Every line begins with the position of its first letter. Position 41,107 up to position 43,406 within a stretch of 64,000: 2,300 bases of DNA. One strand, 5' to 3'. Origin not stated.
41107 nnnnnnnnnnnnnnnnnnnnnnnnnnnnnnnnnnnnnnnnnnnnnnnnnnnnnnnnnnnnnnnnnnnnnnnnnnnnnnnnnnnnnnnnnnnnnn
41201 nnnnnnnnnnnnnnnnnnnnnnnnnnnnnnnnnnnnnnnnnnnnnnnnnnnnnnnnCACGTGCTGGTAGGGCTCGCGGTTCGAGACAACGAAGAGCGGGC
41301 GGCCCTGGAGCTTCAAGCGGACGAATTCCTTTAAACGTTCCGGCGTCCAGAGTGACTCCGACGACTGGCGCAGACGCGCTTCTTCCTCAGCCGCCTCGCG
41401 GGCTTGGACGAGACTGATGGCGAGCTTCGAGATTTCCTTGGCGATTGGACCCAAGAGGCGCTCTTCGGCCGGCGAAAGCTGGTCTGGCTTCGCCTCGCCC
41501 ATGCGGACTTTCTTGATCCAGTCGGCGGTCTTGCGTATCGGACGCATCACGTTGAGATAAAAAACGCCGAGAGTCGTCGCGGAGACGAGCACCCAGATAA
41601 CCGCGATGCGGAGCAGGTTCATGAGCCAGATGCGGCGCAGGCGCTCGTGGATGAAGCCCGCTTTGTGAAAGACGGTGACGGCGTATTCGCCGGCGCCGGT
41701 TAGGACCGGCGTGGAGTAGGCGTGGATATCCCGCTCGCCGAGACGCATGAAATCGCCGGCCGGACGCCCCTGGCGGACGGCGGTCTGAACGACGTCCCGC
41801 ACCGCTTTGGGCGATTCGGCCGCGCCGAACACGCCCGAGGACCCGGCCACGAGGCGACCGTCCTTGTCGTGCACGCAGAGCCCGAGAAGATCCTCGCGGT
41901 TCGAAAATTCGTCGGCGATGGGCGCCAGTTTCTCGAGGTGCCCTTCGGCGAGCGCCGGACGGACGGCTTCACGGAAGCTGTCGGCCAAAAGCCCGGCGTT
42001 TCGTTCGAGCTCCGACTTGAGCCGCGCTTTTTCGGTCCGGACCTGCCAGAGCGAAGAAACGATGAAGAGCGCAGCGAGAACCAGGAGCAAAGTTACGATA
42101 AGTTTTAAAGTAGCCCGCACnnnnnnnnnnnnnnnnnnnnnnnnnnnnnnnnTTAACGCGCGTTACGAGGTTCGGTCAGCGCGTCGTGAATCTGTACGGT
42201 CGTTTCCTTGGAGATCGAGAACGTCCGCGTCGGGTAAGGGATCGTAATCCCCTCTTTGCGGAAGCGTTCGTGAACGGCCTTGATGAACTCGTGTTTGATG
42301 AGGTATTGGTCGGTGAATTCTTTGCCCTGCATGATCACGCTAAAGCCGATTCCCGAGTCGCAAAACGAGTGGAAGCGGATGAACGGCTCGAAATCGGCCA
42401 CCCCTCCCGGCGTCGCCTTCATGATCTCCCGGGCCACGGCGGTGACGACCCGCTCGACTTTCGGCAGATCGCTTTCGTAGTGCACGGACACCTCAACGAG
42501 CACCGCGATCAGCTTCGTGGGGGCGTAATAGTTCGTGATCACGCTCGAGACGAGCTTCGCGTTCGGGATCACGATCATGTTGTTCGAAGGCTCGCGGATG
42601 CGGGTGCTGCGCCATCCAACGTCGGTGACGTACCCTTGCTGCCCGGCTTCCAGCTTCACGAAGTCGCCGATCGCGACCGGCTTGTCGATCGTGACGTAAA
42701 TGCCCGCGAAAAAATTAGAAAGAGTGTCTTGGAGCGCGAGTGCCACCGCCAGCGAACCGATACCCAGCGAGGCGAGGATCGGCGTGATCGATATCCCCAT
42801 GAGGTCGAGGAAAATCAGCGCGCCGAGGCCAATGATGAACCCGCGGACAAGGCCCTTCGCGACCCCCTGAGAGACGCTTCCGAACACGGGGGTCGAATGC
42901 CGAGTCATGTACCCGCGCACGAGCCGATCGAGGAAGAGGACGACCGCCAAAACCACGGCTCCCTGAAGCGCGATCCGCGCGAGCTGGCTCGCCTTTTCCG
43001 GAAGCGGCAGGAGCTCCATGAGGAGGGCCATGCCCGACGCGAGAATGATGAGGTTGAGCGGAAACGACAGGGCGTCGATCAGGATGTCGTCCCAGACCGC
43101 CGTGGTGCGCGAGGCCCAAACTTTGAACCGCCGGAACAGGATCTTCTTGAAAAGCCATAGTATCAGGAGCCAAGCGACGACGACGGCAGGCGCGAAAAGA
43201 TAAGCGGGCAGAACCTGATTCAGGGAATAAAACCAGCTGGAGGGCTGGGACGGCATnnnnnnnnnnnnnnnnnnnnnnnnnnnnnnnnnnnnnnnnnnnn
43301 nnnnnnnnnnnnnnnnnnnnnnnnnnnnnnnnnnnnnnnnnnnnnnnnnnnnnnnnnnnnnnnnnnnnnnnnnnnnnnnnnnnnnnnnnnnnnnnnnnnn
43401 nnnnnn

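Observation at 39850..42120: OtsA (trehalose-6-P synthase) fused to an N-terminal two-TM extracytoplasmic sensor module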

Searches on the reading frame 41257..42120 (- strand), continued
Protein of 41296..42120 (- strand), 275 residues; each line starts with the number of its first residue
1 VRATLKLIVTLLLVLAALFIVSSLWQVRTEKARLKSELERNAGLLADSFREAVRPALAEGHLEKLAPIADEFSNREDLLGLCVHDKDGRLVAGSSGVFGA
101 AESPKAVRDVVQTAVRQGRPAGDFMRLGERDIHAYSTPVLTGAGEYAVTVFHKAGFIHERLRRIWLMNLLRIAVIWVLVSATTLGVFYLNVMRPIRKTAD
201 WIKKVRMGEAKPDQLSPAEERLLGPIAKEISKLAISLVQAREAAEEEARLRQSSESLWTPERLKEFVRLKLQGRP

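Call 33: search_protein_families(library=pfam, proteins=[P0024, P0028, P0056, P0170, P0164, P0103, P0047, P0094, P0137], max_evalue=0.01)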
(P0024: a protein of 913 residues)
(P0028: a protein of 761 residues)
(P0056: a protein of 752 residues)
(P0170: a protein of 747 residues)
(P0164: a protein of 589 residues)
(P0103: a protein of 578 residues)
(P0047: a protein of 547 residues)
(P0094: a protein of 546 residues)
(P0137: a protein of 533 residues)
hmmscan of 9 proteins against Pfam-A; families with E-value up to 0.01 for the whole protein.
P0024 (913 aa): 6 families
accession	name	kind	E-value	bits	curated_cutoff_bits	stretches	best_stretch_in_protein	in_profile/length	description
PF00982.27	Glyco_transf_20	-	3.2e-119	399.2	32.5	1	433-900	2-471/473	Glycosyltransferase family 20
PF10144.15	SMP_2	-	1.5e-06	28.4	28.9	1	171-280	34-138/159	Bacterial virulence factor haemolysin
PF00672.30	HAMP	-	0.0011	19.7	25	1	346-380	2-35/53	HAMP domain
PF16672.11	LAMTOR5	-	0.0021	18.6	27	0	215-245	4-34/88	Ragulator complex protein LAMTOR5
PF13692.12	Glyco_trans_1_4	-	0.0025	18.5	27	1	783-864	61-138/142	Glycosyl transferases group 1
PF17152.10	CHASE8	-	0.0043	17.7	27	0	183-244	3-60/102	Periplasmic sensor domain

P0028 (761 aa): 4 families
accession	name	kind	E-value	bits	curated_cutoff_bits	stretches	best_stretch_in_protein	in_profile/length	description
PF00982.27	Glyco_transf_20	-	3.1e-118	395.9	32.5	1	276-742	3-472/473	Glycosyltransferase family 20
PF13692.12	Glyco_trans_1_4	-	7.7e-08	33.1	27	1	564-707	13-140/142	Glycosyl transferases group 1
PF00534.26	Glycos_transf_1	-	0.00022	21.2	26.4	1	610-713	60-160/172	Glycosyl transferases group 1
PF20706.3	GT4-conflict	-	0.0087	15.5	26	0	624-691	263-324/385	Family 4 Glycosyltransferase in conflict systems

P0056 (752 aa): 4 families
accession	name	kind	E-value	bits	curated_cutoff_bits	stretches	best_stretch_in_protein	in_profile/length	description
PF00982.27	Glyco_transf_20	-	8.4e-115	384.6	32.5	1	275-740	4-472/473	Glycosyltransferase family 20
PF13692.12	Glyco_trans_1_4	-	3.8e-06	27.6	27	1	629-706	67-141/142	Glycosyl transferases group 1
PF00534.26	Glycos_transf_1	-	0.00032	20.7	26.4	1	623-716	75-165/172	Glycosyl transferases group 1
PF13524.12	Glyco_trans_1_2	-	0.0017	18.7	25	1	618-735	23-142/144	Glycosyl transferase-like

P0170 (747 aa): 3 families
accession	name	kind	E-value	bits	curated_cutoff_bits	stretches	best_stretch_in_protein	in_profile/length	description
PF00982.27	Glyco_transf_20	-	2.2e-120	403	32.5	1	274-738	3-471/473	Glycosyltransferase family 20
PF00534.26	Glycos_transf_1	-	0.00025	21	26.4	1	590-715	44-165/172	Glycosyl transferases group 1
PF13692.12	Glyco_trans_1_4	-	0.00056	20.6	27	1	627-702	66-138/142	Glycosyl transferases group 1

P0164 (589 aa): 1 family
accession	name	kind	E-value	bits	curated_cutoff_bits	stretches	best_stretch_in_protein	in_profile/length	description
PF00982.27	Glyco_transf_20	-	6e-31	108.1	32.5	1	268-455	2-192/473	Glycosyltransferase family 20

P0103 (578 aa): 1 family
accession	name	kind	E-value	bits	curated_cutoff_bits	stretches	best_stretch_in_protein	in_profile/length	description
PF00982.27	Glyco_transf_20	-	2.4e-14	53.4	32.5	1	266-399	2-140/473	Glycosyltransferase family 20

P0047 (547 aa): 1 family
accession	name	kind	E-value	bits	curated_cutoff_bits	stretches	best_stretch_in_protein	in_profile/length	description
PF00982.27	Glyco_transf_20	-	3.3e-51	174.9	32.5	1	276-520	2-249/473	Glycosyltransferase family 20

P0094 (546 aa): 1 family
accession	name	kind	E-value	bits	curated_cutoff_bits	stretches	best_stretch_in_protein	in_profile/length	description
PF00982.27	Glyco_transf_20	-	1.8e-05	24.1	32.5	1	462-504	194-236/473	Glycosyltransferase family 20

P0137 (533 aa): 2 families
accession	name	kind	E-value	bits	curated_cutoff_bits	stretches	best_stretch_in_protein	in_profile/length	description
PF00982.27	Glyco_transf_20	-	1.1e-13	51.2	32.5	1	340-471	3-137/473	Glycosyltransferase family 20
PF17203.10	sCache_3_2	-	0.0005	20.6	28.4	1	101-215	3-124/140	Single cache domain 3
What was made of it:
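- On HAMP domain: P0024 scores 19.7 bits against a cutoff of 25 (call 33).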

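Call 75: fold_search(model_id=the predicted structure, library=pdb)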
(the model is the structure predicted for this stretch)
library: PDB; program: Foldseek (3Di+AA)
matches with E <= 10: 1623; with E <= 0.001: 33
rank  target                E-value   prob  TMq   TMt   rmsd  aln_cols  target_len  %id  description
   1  9a5d_A                4.8e-10  1.00  0.60  0.31   5.2       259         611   12  Integrative model of WALK-YYCH by crosslinking MS and deep learning (released 2024-09-18)
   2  7dud_A                8.3e-07  1.00  0.35  0.62   5.0       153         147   14  Crystal Structure of erWalK (released 2022-01-19)
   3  4ywz_A                1.8e-06  1.00  0.37  0.65   4.5       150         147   15  Crystal structure of the extracellular receptor domain of the essential sensor kinase WalK from Staphylococcus aureus (released 2016-03-30)
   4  4ywz_B                2.5e-06  1.00  0.34  0.61   5.0       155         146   15  Crystal structure of the extracellular receptor domain of the essential sensor kinase WalK from Staphylococcus aureus (released 2016-03-30)
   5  4jgo_A                4.1e-06  1.00  0.29  0.39  11.1       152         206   14  The crystal structure of sporulation kinase d sensor domain from Bacillus subtilis subsp. (released 2013-05-15)
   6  5is1                  7.6e-06  1.00  0.35  0.61   4.4       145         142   16  Crystal structure of the extracellular domain of sensor histidine kinase YycG from Staphylococcus aureus at 2.0 Angstrom (released 2016-07-20)
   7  4jgp_B                1.2e-05  1.00  0.30  0.41  11.0       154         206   14  The crystal structure of sporulation kinase D sensor domain from Bacillus subtilis subsp in complex with pyruvate at 2 (released 2013-05-15)
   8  4jgo_B                2.9e-05  1.00  0.30  0.40  11.5       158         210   14  The crystal structure of sporulation kinase d sensor domain from Bacillus subtilis subsp. (released 2013-05-15)
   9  9a65_B                5.4e-05  1.00  0.42  0.21   6.9       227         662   10  Integrative model of YVAQ-MCPB by crosslinking MS and deep learning (released 2024-09-18)
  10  3e4p_B                1.1e-04  1.00  0.37  0.42   4.5       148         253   17  Crystal structure of malonate occupied DctB (released 2008-10-21)
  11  2zbb_A                1.5e-04  1.00  0.25  0.28   9.3       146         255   23  P43 crystal of DctBp (released 2008-11-18)
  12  4xmr_A                1.8e-04  1.00  0.33  0.38   5.4       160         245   11  Crystal structure of the sensory domain of the Campylobacter jejuni chemoreceptor Tlp3 (CcmL) with isoleucine bound. (released 2015-11-04)
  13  4xmr_B                2.0e-04  1.00  0.36  0.41   5.5       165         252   12  Crystal structure of the sensory domain of the Campylobacter jejuni chemoreceptor Tlp3 (CcmL) with isoleucine bound. (released 2015-11-04)
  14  4gcz_B                2.0e-04  1.00  0.35  0.28  11.1       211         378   14  Structure of a blue-light photoreceptor (released 2013-06-19)
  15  6w3o_A                2.1e-04  1.00  0.33  0.38   5.4       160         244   11  Crystal structure of ligand-binding domain of Campylobacter jejuni chemoreceptor Tlp3 in complex with 4-methylisoleuci (released 2020-05-20)
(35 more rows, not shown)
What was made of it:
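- On Cache / PDC extracytoplasmic sensor superfamily: Foldseek agrees (call 75).
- Closest known: WalK. Same: The best Foldseek hit is full-length WalK over 259 columns, which reaches through TM2 and HAMP (call 75).
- The whole module matches a bona fide sensor kinase input (call 75).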

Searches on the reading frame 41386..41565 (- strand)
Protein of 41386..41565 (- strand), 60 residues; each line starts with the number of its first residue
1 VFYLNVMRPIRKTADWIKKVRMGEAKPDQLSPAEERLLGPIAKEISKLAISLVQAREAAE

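Call 59: search_solved_structures(query=A5, max_evalue=10, show_alignments=2)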
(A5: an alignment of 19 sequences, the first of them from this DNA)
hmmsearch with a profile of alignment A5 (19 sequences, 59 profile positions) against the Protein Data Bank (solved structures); distinct sequences matched with E-value up to 10: 8.
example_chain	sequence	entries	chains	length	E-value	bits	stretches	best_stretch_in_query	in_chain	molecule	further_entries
2y20_A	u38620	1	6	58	0.074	16.4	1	5-54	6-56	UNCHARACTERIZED PROTEIN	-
2y21_A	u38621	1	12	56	0.13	15.6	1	5-54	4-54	HAMP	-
2l7i_A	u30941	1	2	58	0.18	15.2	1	5-54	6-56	Uncharacterized protein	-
2y0t_A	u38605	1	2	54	0.19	15.2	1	5-54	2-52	AF1503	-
2y0q_A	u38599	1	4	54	0.59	13.5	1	5-54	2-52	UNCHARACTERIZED PROTEIN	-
6e6a_B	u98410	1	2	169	0.6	13.5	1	31-52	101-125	Inclusion membrane protein A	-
6e7e_A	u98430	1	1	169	0.6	13.5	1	31-52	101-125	Inclusion membrane protein A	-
2l7h_A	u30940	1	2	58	0.82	13.1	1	5-54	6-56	Uncharacterized protein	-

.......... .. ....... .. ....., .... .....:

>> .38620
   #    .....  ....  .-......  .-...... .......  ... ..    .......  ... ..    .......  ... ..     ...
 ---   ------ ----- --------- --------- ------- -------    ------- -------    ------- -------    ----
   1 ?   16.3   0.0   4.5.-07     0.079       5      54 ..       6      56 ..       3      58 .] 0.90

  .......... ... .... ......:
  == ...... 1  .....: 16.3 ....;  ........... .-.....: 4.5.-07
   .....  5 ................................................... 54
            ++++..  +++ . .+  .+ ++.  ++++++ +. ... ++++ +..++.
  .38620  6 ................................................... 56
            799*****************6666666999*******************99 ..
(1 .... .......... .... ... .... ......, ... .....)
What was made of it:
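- On HAMP domain: The family profile's best PDB hits are Af1503 HAMP, E 0.07-0.8, aligned end to end (call 59).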

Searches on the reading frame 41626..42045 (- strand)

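Call 6: search_protein_families(library=pfam, proteins=[window:41626-42045:-], max_evalue=10)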
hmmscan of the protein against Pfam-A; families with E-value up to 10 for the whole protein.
seq(140 aa): 1 family
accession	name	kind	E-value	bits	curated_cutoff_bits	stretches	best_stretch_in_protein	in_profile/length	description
PF19397.4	DUF5972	-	0.28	11.2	22.6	1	109-119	3-13/28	Family of unknown function (DUF5972)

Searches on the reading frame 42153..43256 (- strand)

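Call 3: search_protein_families(library=pfam, proteins=[window:42153-43256:-], max_evalue=0.1)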
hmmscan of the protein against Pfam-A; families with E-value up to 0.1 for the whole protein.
window:42153-43256:- (367 aa): 3 families
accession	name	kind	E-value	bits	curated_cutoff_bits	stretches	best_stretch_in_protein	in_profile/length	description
PF00924.24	MS_channel_2nd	-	1.9e-20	73.1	20.2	1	177-243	1-66/68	Mechanosensitive ion channel, beta-domain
PF21088.3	MS_channel_1st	-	2.7e-06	27.7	23.1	1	140-176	6-42/42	Mechanosensitive ion channel, transmembrane helices 2/3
PF21082.3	MS_channel_3rd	-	9.7e-06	26.4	21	1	253-339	2-88/88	Mechanosensitive ion channel MscS, C-terminal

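Call 4: search_protein_families(library=ncbifam, proteins=[window:42153-43256:-], max_evalue=0.1)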
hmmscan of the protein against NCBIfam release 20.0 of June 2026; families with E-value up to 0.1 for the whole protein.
window:42153-43256:- (367 aa): 6 families
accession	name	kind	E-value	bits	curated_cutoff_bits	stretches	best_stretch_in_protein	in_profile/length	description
NF007662.0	PRK10334.1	subfamily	8e-24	84.3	321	1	132-344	68-273/286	small-conductance mechanosensitive channel MscS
NF047602.1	MscsSHelicob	equivalog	1.6e-23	83.5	400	1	93-343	10-253/260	small-conductance mechanosensitive channel MscS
NF047601.1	MscSThanab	equivalog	1.4e-22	80.5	500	1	132-349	67-277/280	small-conductance mechanosensitive channel MscS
NF008438.0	PRK11281.1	equivalog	1.8e-21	75.7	991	1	136-341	881-1081/1113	mechanosensitive channel MscK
NF008180.0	PRK10929.1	equivalog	4.4e-13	48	809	1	140-352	882-1087/1109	miniconductance mechanosensitive channel MscM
NF008542.0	PRK11465.1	equivalog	3e-07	29.1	596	1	144-281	524-656/741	mechanosensitive channel protein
